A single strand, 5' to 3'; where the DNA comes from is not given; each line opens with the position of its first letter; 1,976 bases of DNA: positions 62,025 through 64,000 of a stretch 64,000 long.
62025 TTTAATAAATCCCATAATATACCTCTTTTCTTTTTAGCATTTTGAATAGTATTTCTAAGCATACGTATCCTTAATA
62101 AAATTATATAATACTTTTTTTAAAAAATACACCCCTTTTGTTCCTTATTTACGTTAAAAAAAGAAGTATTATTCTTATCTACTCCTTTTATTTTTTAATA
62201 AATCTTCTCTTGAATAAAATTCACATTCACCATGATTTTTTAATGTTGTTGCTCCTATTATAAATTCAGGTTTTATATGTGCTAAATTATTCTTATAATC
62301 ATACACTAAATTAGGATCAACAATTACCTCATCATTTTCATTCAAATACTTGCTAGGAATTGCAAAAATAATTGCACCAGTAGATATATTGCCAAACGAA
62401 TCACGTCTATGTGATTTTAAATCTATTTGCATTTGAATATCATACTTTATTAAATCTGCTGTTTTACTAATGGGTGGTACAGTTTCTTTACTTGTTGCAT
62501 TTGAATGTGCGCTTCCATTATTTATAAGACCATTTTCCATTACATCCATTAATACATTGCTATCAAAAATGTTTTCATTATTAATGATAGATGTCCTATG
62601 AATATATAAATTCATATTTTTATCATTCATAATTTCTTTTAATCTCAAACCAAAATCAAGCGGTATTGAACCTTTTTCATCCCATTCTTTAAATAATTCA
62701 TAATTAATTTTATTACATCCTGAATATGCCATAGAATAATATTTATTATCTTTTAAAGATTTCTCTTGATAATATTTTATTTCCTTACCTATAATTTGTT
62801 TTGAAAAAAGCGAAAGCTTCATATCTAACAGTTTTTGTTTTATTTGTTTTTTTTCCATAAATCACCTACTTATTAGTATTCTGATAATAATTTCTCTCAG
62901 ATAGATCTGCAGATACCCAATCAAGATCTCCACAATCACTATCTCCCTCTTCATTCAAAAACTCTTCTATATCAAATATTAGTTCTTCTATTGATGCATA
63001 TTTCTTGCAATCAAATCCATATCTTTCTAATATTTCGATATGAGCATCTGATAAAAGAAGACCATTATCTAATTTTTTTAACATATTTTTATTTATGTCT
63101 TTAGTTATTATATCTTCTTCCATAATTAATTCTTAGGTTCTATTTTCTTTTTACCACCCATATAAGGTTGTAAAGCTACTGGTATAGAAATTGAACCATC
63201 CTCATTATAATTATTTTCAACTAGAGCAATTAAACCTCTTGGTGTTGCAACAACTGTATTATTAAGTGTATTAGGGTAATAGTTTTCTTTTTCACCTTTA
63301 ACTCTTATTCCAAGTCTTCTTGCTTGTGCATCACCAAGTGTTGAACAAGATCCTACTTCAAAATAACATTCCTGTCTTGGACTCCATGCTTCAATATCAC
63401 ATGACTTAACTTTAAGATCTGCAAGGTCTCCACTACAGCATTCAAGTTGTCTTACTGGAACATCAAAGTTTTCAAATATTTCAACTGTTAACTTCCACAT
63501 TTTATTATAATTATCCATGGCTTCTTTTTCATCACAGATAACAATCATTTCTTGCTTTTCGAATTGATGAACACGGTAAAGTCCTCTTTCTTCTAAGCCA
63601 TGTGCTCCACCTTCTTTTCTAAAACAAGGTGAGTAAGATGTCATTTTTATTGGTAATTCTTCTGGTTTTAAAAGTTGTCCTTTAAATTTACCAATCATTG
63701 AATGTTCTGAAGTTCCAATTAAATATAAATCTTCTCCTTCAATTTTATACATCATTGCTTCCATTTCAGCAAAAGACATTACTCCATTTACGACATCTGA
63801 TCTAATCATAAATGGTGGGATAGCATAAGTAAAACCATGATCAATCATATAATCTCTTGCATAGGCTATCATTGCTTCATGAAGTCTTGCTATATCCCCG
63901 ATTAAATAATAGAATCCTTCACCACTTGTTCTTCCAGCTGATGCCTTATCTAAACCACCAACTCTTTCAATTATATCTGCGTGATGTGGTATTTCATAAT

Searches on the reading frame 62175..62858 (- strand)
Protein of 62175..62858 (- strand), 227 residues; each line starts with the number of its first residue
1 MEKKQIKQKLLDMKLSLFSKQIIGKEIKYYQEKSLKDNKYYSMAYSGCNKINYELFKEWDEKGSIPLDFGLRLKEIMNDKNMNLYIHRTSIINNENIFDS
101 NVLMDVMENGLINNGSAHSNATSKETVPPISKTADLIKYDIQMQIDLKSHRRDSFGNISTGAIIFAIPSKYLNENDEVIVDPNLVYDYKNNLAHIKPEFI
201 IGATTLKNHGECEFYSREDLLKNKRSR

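Call 82: find_encoding_contigs(protein=window:62175-62858:-, flank=10000, max_places=3)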
Protein window:62175-62858:- (227 aa): 5 contigs read that carry it; 3 places shown.
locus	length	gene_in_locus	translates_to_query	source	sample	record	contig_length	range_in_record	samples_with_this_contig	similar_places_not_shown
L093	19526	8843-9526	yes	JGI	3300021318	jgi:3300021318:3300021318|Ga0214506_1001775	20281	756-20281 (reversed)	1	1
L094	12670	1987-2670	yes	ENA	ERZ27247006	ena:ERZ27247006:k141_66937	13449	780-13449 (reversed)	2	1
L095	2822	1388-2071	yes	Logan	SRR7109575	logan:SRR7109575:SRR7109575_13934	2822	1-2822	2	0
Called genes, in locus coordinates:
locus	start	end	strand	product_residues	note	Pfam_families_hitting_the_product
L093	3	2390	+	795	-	?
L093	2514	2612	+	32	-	-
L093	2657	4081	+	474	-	PF00587:tRNA-synt_2b, PF03129:HGTP_anticodon, PF09180:ProRS-C_1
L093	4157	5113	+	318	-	PF01553:Acyltransferase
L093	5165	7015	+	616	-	PF00512:HisKA, PF02518:HATPase_c, PF00072:Response_reg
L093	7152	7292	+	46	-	-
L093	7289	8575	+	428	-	PF02403:Seryl_tRNA_N, PF00587:tRNA-synt_2b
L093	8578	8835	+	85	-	-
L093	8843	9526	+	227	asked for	-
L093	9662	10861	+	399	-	PF13421:Band_7_1 (weak), PF09851:SHOCT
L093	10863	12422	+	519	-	-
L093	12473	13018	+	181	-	-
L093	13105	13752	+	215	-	-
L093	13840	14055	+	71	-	PF04964:Flp_Fap (weak)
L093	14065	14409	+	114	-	PF07811:TadE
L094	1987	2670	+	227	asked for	-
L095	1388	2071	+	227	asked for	-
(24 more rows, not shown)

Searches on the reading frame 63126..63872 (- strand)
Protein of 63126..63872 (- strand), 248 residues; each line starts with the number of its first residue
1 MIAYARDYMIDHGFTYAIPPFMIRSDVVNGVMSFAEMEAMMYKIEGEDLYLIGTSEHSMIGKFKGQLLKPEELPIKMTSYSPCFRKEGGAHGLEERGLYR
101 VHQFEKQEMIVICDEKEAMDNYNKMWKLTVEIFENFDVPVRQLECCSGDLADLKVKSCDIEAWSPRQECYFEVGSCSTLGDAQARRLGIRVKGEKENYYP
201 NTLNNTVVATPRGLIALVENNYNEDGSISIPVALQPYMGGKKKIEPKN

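Call 26: find_encoding_contigs(protein=window:63126-63872:-, flank=10000, max_places=2)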
Protein window:63126-63872:- (248 aa): no gene with exactly this product is on record in the collection.
